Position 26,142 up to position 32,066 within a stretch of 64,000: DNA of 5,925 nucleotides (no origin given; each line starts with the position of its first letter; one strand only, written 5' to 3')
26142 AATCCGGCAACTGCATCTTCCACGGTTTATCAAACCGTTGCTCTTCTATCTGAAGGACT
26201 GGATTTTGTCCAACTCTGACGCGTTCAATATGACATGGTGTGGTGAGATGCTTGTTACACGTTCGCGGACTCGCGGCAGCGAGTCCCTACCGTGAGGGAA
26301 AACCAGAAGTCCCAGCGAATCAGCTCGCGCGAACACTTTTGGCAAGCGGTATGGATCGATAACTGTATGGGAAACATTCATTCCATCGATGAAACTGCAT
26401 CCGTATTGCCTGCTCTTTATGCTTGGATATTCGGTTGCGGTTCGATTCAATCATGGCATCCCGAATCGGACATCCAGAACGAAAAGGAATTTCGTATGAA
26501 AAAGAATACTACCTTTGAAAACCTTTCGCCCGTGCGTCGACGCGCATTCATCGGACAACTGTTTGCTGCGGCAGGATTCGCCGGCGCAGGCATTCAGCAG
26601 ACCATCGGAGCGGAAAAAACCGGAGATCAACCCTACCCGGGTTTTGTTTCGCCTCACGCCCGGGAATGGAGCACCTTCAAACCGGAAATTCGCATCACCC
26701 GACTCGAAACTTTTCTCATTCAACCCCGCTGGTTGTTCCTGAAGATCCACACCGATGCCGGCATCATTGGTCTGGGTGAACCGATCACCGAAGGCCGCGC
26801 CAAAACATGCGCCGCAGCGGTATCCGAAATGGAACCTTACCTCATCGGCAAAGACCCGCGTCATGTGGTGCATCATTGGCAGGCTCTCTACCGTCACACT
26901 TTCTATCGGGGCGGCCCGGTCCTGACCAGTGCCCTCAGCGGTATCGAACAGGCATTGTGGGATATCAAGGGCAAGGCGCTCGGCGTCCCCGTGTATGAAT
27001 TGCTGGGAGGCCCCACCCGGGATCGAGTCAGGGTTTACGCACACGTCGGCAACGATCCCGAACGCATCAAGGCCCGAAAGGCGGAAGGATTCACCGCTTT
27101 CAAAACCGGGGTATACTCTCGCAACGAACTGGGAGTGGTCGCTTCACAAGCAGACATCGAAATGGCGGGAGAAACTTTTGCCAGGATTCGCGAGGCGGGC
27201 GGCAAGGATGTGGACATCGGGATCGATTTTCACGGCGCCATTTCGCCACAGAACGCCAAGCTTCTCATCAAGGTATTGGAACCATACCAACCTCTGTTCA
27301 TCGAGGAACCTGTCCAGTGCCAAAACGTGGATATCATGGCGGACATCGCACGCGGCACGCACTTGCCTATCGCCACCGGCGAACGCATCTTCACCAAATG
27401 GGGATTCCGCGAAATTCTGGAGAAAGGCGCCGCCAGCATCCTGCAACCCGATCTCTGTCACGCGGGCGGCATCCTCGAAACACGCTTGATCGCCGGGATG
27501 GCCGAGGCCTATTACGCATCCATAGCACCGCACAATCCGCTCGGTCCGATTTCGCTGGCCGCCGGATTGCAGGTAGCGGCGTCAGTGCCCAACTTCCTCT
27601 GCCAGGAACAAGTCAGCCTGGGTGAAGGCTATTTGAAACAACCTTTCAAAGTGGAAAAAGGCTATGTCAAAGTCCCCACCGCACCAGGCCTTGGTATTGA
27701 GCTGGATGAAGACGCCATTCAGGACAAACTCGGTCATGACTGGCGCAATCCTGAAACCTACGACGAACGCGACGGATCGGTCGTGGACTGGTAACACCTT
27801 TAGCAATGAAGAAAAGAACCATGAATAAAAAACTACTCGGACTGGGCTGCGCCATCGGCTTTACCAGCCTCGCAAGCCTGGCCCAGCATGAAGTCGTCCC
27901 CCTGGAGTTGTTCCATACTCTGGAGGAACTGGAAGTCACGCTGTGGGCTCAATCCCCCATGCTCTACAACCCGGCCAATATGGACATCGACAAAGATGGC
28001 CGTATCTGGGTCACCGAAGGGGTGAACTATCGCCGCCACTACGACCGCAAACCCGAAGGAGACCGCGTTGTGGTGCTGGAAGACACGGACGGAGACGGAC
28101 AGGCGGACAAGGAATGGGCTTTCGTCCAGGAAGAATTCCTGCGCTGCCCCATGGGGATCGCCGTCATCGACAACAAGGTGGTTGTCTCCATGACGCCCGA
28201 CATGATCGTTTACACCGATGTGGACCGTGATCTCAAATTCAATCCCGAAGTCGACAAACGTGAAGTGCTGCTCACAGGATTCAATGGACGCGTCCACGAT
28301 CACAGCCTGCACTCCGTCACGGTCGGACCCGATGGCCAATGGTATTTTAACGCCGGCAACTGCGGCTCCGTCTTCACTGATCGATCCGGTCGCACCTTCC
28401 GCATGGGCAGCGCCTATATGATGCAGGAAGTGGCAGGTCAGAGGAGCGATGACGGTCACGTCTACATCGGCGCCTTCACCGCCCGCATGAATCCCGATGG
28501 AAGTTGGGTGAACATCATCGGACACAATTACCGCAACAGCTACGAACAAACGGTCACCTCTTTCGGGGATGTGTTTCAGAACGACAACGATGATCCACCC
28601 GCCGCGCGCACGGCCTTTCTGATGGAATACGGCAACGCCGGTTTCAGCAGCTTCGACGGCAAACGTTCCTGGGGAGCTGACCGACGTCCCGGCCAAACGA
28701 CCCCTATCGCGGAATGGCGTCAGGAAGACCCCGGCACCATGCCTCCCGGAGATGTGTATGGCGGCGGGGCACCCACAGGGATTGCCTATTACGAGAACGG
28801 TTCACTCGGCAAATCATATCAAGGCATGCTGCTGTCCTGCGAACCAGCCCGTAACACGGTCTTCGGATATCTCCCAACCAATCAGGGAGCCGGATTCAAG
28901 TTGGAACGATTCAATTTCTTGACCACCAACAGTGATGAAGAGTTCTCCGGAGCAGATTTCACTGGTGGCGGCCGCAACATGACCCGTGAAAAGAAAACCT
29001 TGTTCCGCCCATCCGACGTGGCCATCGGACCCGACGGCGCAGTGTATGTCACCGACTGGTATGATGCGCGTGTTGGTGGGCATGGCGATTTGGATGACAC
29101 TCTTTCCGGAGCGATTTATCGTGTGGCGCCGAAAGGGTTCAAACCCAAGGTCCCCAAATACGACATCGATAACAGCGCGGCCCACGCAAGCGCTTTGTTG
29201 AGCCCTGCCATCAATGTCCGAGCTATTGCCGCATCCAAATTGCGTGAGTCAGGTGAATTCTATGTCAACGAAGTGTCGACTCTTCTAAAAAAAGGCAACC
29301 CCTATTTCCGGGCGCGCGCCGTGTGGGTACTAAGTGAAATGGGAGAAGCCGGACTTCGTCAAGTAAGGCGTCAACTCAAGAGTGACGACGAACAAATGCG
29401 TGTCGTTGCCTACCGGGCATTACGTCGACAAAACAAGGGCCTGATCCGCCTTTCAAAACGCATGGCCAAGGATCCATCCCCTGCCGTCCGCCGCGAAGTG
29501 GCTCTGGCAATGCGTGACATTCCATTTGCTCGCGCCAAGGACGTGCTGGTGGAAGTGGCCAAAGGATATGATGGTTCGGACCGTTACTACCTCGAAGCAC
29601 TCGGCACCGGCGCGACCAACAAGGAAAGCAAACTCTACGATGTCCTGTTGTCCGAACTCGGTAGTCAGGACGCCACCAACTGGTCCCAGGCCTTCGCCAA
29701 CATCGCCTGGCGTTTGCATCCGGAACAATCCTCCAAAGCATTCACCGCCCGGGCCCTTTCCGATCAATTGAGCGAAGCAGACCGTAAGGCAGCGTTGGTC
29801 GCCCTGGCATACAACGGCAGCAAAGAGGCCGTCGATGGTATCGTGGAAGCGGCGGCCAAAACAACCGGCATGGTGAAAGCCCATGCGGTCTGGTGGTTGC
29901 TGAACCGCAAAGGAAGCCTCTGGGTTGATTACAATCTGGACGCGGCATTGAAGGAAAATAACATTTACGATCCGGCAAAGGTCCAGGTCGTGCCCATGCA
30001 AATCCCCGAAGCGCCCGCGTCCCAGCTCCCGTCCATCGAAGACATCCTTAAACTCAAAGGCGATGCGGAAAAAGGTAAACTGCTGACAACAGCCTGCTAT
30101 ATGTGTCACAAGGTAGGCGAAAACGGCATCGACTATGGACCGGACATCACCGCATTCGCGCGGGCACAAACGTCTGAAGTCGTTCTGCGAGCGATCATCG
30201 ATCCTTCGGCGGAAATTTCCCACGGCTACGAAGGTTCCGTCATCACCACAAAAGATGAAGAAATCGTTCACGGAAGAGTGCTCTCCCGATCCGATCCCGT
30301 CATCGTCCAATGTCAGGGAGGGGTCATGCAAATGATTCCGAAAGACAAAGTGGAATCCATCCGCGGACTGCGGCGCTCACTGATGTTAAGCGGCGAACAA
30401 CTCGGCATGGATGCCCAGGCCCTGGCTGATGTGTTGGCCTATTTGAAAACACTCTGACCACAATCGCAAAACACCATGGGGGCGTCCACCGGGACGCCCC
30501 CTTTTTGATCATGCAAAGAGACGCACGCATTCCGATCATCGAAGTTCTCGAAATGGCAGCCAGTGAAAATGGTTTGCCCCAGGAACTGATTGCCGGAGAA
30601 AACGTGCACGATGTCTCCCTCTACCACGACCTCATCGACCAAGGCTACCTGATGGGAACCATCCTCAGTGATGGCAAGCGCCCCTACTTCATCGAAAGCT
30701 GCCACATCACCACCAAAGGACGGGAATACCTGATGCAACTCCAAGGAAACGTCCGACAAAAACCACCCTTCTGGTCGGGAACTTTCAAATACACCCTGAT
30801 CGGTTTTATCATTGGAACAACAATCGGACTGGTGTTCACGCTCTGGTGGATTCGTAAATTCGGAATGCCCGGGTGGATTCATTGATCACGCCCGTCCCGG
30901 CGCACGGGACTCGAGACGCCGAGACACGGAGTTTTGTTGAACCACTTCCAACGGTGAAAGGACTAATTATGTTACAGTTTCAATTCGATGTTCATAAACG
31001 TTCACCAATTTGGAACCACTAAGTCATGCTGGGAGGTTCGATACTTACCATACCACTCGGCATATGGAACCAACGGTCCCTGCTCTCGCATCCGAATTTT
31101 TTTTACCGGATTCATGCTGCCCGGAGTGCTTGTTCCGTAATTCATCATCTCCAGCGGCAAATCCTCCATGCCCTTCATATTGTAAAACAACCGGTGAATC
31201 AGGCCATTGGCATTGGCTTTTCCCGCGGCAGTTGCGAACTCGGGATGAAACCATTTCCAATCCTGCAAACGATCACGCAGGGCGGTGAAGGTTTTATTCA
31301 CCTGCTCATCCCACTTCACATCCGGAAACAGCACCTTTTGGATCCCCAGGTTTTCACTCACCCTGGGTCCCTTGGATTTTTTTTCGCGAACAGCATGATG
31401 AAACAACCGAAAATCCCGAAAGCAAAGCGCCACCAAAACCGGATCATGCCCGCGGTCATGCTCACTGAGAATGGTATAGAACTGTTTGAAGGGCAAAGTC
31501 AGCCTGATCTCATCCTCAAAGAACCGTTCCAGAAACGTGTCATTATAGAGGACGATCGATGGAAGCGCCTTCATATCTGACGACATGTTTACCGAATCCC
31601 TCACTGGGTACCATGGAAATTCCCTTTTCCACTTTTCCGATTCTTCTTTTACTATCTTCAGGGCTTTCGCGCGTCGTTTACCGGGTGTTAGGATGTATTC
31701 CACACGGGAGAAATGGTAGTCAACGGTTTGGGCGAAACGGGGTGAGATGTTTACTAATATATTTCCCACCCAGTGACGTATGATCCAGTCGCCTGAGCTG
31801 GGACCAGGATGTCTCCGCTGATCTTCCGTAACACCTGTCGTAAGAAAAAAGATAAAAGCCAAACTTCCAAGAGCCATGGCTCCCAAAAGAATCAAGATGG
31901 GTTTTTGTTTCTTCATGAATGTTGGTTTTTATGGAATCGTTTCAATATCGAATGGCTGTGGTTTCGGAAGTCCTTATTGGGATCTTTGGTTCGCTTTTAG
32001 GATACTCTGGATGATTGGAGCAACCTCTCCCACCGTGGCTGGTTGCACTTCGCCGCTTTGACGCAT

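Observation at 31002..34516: AT-rich three-gene islet: two paralogous anchored proteins plus a Trp-rich protein, none assignable to a known family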

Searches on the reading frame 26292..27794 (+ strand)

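Call 70: search_protein_families(library=pfam, proteins=[window:26292-27794:+], max_evalue=0.001)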
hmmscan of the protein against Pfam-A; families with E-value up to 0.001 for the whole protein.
window:26292-27794:+ (500 aa): 2 families
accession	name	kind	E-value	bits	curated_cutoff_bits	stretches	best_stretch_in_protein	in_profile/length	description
PF13378.12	MR_MLE_C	-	3.4e-61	207.2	29.4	1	260-475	7-219/219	Enolase C-terminal domain-like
PF02746.21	MR_MLE_N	-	1.7e-22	80.3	22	1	146-239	27-117/117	Mandelate racemase / muconate lactonizing enzyme, N-terminal domain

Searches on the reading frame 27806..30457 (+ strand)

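Call 70: search_protein_families(library=pfam, proteins=[window:27806-30457:+], max_evalue=0.001)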
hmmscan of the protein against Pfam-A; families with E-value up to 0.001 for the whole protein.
window:27806-30457:+ (883 aa): 4 families
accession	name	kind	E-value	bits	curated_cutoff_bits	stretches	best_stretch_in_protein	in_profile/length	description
PF23500.1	DUF7133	-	2.3e-48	165.9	27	1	34-421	7-350/385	Domain of unknown function (DUF7133)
PF13646.12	HEAT_2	-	1.2e-12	48.4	27.7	1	523-587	7-73/88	HEAT repeats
PF01436.27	NHL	-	4.3e-06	26.9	20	0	401-423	3-25/28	NHL repeat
PF00034.26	Cytochrom_C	-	0.00024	22.8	21.3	0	755-791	2-40/90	Cytochrome c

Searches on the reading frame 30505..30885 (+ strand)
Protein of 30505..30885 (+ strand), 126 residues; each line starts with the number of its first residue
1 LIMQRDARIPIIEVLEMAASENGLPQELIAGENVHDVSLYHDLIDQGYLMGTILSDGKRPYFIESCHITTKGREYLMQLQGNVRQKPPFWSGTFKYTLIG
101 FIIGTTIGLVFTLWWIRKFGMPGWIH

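Call 3: search_protein_families(library=pfam, proteins=[window:30505-30885:+], max_evalue=1)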
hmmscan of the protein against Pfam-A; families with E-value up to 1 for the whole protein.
window:30505-30885:+ (126 aa): 3 families
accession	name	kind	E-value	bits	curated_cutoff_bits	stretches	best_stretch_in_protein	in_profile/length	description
PF09639.16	YjcQ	-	0.046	14.4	23.3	1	41-77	38-77/95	YjcQ protein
PF10247.14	Romo1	-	0.13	13.1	27.6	1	98-123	11-36/66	Reactive mitochondrial oxygen species modulator 1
PF09456.16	RcsC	-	0.23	11.8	25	1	7-44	47-84/91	RcsC Alpha-Beta-Loop (ABL)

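Call 4: search_protein_families(library=ncbifam, proteins=[window:30505-30885:+], max_evalue=1)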
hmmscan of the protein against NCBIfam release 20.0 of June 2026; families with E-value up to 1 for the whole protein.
window:30505-30885:+ (126 aa): 0 families

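Call 47: search_protein_families(library=padloc, proteins=[window:30505-30885:+], max_evalue=1)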
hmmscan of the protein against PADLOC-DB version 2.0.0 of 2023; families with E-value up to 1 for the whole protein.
window:30505-30885:+ (126 aa): 0 families

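Call 48: search_protein_families(library=phrogs, proteins=[window:30505-30885:+], max_evalue=1)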
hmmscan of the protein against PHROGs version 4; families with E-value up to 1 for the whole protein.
window:30505-30885:+ (126 aa): 2 families
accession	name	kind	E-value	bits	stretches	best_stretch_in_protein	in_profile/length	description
phrog_585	-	unknown function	0.17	13.2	1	41-80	50-89/128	-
phrog_25490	-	unknown function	0.96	10.5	0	91-115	9-33/83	-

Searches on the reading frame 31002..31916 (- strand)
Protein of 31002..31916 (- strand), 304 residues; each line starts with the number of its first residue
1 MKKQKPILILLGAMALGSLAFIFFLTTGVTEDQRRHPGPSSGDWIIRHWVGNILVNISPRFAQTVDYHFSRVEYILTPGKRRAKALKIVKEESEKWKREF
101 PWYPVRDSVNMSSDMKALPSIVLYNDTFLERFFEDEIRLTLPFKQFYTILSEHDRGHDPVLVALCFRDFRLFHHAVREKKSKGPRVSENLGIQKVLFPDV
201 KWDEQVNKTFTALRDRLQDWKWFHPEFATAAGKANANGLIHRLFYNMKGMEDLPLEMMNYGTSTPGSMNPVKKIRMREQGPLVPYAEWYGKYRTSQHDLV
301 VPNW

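Call 3: search_protein_families(library=pfam, proteins=[window:31002-31916:-], max_evalue=1)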
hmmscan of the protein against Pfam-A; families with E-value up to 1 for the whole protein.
window:31002-31916:- (304 aa): 0 families

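Call 4: search_protein_families(library=ncbifam, proteins=[window:31002-31916:-], max_evalue=1)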
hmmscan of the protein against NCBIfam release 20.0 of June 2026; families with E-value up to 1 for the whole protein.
window:31002-31916:- (304 aa): 0 families

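Call 47: search_protein_families(library=padloc, proteins=[window:31002-31916:-], max_evalue=1)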
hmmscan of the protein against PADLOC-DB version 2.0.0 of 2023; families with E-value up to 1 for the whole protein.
window:31002-31916:- (304 aa): 0 families

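Call 48: search_protein_families(library=phrogs, proteins=[window:31002-31916:-], max_evalue=1)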
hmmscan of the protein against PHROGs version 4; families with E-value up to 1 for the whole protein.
window:31002-31916:- (304 aa): 0 families
